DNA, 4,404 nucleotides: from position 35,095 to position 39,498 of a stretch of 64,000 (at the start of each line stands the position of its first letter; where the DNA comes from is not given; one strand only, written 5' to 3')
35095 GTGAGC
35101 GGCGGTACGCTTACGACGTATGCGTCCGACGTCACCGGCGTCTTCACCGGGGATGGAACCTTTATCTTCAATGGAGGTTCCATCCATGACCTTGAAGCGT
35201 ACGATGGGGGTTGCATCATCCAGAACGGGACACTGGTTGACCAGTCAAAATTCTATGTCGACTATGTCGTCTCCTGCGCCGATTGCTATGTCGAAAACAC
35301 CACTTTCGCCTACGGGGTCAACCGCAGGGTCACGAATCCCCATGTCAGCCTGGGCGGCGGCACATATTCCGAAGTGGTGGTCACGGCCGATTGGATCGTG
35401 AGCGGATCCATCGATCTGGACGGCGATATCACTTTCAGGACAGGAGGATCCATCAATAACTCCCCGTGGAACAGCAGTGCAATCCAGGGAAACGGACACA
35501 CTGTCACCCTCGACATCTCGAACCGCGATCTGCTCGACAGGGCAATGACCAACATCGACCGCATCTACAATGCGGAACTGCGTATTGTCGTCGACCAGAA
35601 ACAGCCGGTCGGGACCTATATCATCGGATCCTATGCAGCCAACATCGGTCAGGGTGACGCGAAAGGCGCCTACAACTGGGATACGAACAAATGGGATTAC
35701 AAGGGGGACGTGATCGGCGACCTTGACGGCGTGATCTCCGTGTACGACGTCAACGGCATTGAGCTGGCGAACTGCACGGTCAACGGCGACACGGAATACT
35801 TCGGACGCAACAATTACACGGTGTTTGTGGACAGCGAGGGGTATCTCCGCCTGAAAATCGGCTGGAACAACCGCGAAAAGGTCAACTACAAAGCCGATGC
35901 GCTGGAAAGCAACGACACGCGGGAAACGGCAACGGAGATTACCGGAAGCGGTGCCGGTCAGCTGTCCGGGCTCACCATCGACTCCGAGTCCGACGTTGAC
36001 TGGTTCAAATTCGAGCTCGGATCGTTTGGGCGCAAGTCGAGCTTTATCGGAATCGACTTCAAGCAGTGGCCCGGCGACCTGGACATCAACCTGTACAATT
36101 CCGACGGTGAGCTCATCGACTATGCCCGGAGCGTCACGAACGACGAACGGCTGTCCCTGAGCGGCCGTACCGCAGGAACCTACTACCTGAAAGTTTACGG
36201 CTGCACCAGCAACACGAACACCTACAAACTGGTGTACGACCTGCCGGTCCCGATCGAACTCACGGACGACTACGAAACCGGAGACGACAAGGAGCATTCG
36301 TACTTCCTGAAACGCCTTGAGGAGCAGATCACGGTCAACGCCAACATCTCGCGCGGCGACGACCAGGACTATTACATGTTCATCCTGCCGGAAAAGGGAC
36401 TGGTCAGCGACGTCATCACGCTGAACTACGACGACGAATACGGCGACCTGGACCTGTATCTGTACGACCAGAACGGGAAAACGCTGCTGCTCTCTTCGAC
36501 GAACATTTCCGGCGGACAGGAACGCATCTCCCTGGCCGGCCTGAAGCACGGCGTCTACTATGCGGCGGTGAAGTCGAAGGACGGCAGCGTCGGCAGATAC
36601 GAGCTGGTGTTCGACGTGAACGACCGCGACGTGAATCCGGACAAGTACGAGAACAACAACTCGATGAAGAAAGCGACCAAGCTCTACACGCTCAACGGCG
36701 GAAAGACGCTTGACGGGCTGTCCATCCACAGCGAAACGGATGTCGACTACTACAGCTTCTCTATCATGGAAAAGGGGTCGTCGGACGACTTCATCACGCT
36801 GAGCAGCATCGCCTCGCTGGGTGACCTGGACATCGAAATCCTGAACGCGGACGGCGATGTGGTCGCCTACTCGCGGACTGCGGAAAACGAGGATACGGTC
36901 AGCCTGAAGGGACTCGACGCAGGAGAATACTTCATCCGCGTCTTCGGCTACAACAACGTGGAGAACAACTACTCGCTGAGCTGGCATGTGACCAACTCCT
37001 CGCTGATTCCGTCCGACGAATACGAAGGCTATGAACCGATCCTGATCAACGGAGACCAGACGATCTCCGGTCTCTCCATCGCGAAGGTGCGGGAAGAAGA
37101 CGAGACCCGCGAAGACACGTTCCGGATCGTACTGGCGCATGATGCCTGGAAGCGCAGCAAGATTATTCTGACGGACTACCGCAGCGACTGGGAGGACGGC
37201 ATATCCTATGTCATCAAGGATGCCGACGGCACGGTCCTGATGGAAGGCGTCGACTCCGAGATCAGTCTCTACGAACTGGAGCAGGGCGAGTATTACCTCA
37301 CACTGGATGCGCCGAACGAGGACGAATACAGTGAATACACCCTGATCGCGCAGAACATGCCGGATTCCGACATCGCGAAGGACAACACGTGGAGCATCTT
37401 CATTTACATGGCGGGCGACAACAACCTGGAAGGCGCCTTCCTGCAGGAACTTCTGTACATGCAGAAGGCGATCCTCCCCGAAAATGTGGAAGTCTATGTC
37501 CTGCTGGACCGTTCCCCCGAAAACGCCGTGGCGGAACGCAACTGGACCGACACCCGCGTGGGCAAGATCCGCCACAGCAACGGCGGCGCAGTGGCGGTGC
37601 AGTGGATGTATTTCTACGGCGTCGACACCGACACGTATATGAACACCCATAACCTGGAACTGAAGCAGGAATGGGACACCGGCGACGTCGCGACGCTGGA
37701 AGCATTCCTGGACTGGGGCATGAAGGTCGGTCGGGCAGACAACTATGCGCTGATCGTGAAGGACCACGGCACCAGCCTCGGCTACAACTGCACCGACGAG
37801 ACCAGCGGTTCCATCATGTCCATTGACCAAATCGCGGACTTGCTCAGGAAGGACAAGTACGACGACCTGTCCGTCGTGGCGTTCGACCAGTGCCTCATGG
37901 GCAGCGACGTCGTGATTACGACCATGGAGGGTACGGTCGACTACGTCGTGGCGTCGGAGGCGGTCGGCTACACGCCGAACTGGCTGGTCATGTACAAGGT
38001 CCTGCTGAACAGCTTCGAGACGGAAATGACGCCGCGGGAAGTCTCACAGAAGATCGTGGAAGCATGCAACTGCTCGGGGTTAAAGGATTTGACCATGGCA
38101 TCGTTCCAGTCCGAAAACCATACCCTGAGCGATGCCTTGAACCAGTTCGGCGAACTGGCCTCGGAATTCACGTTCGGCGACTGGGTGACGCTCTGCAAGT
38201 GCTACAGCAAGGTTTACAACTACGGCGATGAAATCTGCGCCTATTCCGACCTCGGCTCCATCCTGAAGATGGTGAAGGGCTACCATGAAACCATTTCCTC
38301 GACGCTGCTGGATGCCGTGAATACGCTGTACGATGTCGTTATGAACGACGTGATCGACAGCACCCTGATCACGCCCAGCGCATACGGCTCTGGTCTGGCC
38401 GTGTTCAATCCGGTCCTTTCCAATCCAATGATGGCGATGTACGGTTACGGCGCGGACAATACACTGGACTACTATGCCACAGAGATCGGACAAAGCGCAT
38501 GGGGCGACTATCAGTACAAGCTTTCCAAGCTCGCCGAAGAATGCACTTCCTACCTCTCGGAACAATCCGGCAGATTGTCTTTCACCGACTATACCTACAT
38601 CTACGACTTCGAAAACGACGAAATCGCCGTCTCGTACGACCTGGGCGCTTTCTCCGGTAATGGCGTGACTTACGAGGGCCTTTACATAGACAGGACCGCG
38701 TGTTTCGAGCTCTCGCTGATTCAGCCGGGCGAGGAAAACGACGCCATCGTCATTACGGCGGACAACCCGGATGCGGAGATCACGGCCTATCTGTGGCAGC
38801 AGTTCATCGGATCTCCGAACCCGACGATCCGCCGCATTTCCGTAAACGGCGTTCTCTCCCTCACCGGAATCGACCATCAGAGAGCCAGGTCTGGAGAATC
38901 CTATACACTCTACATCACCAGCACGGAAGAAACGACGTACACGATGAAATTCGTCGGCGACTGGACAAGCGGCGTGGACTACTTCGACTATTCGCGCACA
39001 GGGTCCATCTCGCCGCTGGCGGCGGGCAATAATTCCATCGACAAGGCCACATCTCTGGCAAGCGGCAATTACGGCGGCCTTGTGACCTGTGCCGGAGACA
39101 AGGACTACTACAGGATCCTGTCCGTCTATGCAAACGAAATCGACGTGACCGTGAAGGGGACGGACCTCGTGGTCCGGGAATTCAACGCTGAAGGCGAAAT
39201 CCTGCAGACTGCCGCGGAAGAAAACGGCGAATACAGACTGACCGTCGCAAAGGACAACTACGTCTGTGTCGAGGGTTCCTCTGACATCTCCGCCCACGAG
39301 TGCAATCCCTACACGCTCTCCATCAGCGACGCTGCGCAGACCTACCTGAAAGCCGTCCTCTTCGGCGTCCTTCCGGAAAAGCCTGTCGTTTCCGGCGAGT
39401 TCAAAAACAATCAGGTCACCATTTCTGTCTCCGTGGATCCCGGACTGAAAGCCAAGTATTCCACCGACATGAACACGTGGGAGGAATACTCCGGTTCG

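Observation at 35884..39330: Clostripain-like C11 cysteine peptidase embedded inside the giant protein between PPC-like domains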

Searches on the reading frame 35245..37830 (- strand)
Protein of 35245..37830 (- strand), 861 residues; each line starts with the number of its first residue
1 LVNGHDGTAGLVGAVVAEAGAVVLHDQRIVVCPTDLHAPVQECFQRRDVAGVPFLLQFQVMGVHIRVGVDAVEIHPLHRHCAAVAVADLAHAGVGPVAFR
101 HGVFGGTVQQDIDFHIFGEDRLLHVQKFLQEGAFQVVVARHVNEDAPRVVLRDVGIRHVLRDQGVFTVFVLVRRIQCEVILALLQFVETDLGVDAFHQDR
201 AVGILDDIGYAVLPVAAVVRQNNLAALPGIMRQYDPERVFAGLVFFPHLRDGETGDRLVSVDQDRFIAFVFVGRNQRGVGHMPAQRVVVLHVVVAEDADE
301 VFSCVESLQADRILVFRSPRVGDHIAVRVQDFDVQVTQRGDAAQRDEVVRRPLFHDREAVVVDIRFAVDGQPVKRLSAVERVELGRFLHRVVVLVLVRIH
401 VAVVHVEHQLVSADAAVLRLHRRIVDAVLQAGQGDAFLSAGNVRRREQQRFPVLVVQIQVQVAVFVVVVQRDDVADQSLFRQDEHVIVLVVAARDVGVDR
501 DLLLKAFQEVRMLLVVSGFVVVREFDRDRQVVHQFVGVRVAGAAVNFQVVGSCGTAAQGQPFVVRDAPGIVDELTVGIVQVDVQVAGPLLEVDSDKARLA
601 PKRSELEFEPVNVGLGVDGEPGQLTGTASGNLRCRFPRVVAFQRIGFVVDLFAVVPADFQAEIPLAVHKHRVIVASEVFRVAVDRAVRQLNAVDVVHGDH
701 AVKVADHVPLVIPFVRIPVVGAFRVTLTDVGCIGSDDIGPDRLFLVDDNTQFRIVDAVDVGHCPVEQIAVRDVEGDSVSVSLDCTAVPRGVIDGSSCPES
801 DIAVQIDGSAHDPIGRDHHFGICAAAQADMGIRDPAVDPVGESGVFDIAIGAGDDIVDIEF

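Call 62: search_protein_families(library=pfam, proteins=[window:35245-37830:-], max_evalue=0.01)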
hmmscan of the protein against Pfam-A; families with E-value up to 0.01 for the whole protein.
window:35245-37830:- (861 aa): 0 families

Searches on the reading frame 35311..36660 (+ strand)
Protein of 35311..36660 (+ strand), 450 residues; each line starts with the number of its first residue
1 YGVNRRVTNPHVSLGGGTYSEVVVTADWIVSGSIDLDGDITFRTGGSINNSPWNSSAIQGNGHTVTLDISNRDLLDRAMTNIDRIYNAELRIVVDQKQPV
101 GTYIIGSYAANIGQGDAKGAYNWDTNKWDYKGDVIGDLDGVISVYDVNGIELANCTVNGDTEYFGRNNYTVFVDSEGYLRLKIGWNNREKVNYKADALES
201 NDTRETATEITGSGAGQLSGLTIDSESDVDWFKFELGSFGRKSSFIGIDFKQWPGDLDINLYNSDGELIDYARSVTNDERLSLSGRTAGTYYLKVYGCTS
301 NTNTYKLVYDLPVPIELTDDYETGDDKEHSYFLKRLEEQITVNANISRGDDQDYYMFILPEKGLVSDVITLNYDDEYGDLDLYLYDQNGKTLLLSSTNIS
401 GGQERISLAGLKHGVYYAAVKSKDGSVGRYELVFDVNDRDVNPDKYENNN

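Call 16: search_protein_families(library=pfam, proteins=[window:35311-36660:+], max_evalue=0.1)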
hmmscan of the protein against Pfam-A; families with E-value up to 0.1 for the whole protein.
window:35311-36660:+ (450 aa): 3 families
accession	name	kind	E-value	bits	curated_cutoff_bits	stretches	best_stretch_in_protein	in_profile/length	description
PF04151.21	PPC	-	1.9e-11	45.1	25.9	2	228-297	1-70/70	Bacterial pre-peptidase C-terminal domain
PF18962.6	Por_Secre_tail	-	2.8e-10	40.8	27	2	366-426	7-68/75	Secretion system C-terminal sorting domain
PF11589.14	DUF3244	-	0.032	14.6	25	0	366-427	28-90/96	Domain of unknown function (DUF3244)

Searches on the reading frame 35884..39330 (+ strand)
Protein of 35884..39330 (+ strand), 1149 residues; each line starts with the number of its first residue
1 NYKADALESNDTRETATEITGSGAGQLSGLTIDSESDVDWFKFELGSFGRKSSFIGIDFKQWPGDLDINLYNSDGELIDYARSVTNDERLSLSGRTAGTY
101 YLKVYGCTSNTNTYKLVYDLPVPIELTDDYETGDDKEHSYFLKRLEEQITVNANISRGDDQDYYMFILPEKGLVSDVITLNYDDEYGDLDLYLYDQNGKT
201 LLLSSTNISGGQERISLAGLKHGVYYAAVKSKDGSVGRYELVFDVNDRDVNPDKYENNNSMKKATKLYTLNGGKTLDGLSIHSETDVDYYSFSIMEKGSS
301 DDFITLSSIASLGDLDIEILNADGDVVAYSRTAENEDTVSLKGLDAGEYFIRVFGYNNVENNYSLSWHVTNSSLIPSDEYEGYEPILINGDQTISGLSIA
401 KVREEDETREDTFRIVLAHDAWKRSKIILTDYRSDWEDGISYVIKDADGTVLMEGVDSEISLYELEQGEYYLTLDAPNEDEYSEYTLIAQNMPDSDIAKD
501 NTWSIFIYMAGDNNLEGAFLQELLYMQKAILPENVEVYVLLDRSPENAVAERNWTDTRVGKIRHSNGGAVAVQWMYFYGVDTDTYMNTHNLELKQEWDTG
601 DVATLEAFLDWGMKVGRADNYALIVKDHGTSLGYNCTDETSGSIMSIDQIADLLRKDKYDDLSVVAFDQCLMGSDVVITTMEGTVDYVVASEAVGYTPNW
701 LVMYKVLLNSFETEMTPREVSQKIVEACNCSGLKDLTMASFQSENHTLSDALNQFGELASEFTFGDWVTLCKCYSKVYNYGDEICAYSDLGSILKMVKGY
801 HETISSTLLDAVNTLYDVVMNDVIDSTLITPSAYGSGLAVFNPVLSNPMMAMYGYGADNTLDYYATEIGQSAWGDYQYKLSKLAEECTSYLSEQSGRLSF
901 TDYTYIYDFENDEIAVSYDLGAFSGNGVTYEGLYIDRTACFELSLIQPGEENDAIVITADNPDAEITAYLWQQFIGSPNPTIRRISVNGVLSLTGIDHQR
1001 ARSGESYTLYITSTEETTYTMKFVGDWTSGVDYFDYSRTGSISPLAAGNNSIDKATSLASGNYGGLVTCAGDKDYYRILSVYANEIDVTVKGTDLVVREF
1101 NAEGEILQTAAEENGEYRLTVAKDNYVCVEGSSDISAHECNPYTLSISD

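Call 3: search_protein_families(library=pfam, proteins=[window:35884-39330:+], max_evalue=0.01)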
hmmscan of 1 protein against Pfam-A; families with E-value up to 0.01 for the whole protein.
window:35884-39330:+ (1149 aa): 4 families
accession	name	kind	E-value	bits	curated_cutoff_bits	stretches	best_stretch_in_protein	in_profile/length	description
PF03415.19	Peptidase_C11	-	8.6e-21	75.3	25.8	1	507-808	1-288/359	Clostripain family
PF04151.21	PPC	-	2.9e-16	60.5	25.9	3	37-106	1-70/70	Bacterial pre-peptidase C-terminal domain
PF18962.6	Por_Secre_tail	-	3.2e-12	47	27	1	175-235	7-68/75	Secretion system C-terminal sorting domain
PF11589.14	DUF3244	-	4.2e-06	27.1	25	0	301-353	28-83/96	Domain of unknown function (DUF3244)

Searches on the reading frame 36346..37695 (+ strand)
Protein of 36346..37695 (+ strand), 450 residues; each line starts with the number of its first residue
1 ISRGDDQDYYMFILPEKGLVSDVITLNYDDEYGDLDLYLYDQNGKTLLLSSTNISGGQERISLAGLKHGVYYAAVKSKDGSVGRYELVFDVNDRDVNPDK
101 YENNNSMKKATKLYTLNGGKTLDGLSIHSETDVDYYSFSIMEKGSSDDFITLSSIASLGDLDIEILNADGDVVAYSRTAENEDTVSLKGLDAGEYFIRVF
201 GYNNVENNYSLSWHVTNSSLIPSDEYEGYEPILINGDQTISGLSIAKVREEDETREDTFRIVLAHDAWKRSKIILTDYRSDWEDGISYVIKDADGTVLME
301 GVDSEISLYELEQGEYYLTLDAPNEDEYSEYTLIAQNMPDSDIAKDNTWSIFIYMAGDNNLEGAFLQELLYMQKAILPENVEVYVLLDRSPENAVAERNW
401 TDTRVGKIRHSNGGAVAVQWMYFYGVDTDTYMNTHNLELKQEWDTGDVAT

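Call 16: search_protein_families(library=pfam, proteins=[window:36346-37695:+], max_evalue=0.1)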
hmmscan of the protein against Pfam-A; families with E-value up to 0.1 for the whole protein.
window:36346-37695:+ (450 aa): 5 families
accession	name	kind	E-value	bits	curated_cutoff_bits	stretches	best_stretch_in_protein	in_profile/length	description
PF04151.21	PPC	-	2.9e-14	54.1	25.9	2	132-201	1-70/70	Bacterial pre-peptidase C-terminal domain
PF18962.6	Por_Secre_tail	-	1.6e-10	41.6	27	2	21-82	7-69/75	Secretion system C-terminal sorting domain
PF11589.14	DUF3244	-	6e-06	26.6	25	0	147-199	28-83/96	Domain of unknown function (DUF3244)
PF17210.9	SdrD_B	-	0.02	15.5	29.7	0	309-349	53-94/112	SdrD B-like domain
PF24680.1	SH3_Hsr9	-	0.025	14.8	27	0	70-94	9-32/116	Hsr-9 Tudor domain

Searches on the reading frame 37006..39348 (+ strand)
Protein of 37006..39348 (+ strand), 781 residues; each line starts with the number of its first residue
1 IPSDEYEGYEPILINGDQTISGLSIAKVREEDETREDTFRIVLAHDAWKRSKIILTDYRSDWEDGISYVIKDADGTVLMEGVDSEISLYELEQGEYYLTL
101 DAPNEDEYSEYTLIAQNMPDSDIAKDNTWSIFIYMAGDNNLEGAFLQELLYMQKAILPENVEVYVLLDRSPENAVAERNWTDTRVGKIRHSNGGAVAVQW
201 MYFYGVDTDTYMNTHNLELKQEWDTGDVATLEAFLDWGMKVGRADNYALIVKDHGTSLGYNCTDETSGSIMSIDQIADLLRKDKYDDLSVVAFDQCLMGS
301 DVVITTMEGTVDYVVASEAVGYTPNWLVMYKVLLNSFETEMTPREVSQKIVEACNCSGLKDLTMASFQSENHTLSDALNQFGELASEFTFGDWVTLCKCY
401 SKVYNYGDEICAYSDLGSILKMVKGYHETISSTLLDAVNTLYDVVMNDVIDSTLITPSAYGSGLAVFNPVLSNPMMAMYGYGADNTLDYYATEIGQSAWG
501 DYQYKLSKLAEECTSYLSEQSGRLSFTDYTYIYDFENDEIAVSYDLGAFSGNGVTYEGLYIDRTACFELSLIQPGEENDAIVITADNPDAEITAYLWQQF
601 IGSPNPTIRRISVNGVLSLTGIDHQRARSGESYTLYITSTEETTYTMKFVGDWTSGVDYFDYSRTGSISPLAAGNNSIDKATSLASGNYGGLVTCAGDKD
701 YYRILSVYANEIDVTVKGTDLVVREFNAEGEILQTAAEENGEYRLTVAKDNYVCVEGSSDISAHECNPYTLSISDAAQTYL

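Call 77: predict_structure(alignment_id=A2)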
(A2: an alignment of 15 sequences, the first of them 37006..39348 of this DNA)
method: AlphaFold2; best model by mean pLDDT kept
length: 781 residues; sequences in the alignment: 15
mean_pLDDT: 78.5   pTM: 0.64
mean pLDDT of the five models: 78.5, 74.2, 73.3, 68.5, 65.5
residues with pLDDT >= 90: 234; 70-90: 331; 50-70: 168; < 50: 48
segments of 3 or more residues with pLDDT < 50: 204-208, 215-218, 514-533, 538-541, 550-552, 776-781
pLDDT, mean of each block of 10 residues (from residue 1): 85 94 89 89 92 92 91 95 93 96 91 94 89 81 80 91 87 57 82 79 50 49 80 89 92 77 80 92 94 84 91 85 64 92 95 70 83 92 90 79 71 86 84 94 93 66 82 61 57 76 82 42 35 47 52 57 66 73 83 83 71 87 71 79 71 61 66 73 69 81 70 85 90 90 85 89 74 53 28
secondary structure, 60 per line:
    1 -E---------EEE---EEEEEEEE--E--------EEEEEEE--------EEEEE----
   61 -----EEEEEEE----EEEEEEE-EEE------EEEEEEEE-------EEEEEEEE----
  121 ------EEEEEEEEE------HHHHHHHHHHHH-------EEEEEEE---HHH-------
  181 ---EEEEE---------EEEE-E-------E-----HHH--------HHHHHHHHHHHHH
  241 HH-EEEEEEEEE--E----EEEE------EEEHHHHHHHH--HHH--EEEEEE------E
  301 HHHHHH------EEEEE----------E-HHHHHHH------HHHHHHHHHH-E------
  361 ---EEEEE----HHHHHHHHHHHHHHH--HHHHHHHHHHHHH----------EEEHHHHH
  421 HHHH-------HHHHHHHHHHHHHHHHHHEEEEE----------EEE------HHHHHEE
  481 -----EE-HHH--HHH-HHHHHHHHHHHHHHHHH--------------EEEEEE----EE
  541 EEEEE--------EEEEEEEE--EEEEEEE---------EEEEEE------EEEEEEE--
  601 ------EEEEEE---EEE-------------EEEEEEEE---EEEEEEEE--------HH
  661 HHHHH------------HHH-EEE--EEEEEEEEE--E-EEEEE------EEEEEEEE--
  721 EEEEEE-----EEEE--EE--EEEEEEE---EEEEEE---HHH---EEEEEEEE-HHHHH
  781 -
elements in order (helices of 4 or more, strands of 3 or more residues): E12-14 E18-25 E37-43 E52-56 E66-72 E77-83 E85-87 E94-101 E109-116 E127-135 H142-153 E161-167 E184-188 E198-201 H228-242 E244-252 E260-263 E270-272 H273-280 E288-293 H301-306 E313-317 H330-336 H343-352 E364-368 H373-387 H390-402 E413-415 H416-424 H432-449 E450-454 E465-467 H474-478 H498-514 E529-534 E539-545 E554-561 E564-570 E580-585 E592-598 E607-612 E616-618 E632-639 E643-650 H659-665 E682-684 E687-695 E700-704 E711-718 E721-726 E732-735 E742-748 E752-757 E767-774 H776-780

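Call 83: fold_search(model_id=the predicted structure, library=pdb)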
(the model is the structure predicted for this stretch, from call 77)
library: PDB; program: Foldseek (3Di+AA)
matches with E <= 10: 1454; with E <= 0.001: 85
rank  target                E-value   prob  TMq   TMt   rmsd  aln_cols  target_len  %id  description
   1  9cip_B                1.5e-17  1.00  0.38  0.62   4.6       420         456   20  MicroED structure of the C11 cysteine protease clostripain (released 2024-08-14)
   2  9cip_A                5.3e-17  1.00  0.38  0.62   4.3       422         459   20  MicroED structure of the C11 cysteine protease clostripain (released 2024-08-14)
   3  6n9j_A                2.5e-12  1.00  0.32  0.66   6.7       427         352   14  X-ray structure of a secreted C11 cysteine protease from Bacteroides thetaiotaomicron in complex with an irreversible  (released 2019-12-11)
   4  6mzo                  3.2e-12  1.00  0.31  0.65   6.7       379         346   18  X-ray Structure of an Inactive Zymogen C11 Protease from Parabacteroides distasonis (released 2019-04-17)
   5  6n9j_B                9.5e-12  1.00  0.32  0.66   6.6       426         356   14  X-ray structure of a secreted C11 cysteine protease from Bacteroides thetaiotaomicron in complex with an irreversible  (released 2019-12-11)
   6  6nag_B                1.9e-11  1.00  0.33  0.67   6.0       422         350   12  X-ray structure of a secreted C11 cysteine protease from Bacteroides thetaiotaomicron "iotapain (released 2019-12-11)
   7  6nag_A                5.5e-11  1.00  0.32  0.65   6.1       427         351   14  X-ray structure of a secreted C11 cysteine protease from Bacteroides thetaiotaomicron "iotapain (released 2019-12-11)
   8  5iku                  6.8e-09  1.00  0.12  0.35  11.9       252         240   13  Crystal structure of the Hathewaya histolytica ColG tandem collagen-binding domain s3as3b in the presence of calcium at  (released 2017-03-15)
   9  8kcw_A                3.3e-07  1.00  0.10  0.12  19.2       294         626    8  Cryo-EM structure of human SIDT1 bound to cholesterol (released 2024-06-12)
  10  7y63_A                3.9e-07  1.00  0.10  0.13  17.4       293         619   11  ApoSIDT2-pH7.4 (released 2023-06-21)
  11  8jun_A                9.8e-07  1.00  0.10  0.11  18.1       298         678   10  Cryo-EM structure of SIDT1 E555Q mutant (released 2023-11-15)
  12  8k10_A                1.0e-06  1.00  0.11  0.14  17.7       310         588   10  SID1 transmembrane family member 2 (released 2024-07-10)
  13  8kcx_A                1.3e-06  1.00  0.10  0.14  18.1       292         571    9  Cryo-EM structure of human SIDT1 (released 2024-06-12)
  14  7y69_A                1.4e-06  1.00  0.10  0.13  17.1       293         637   11  ApoSIDT2-pH5.5 (released 2023-06-21)
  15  8jul_A                1.4e-06  1.00  0.10  0.12  18.0       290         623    7  Cryo-EM structure of SIDT1 in complex with phosphatidic acid (released 2023-11-15)
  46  2o8o_A                2.8e-04  1.00  0.11  0.68   3.1       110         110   17  Crystal structure of Clostridium histolyticum colg collagenase collagen-binding domain 3B at 1.35 Angstrom resolution  (released 2007-12-11)
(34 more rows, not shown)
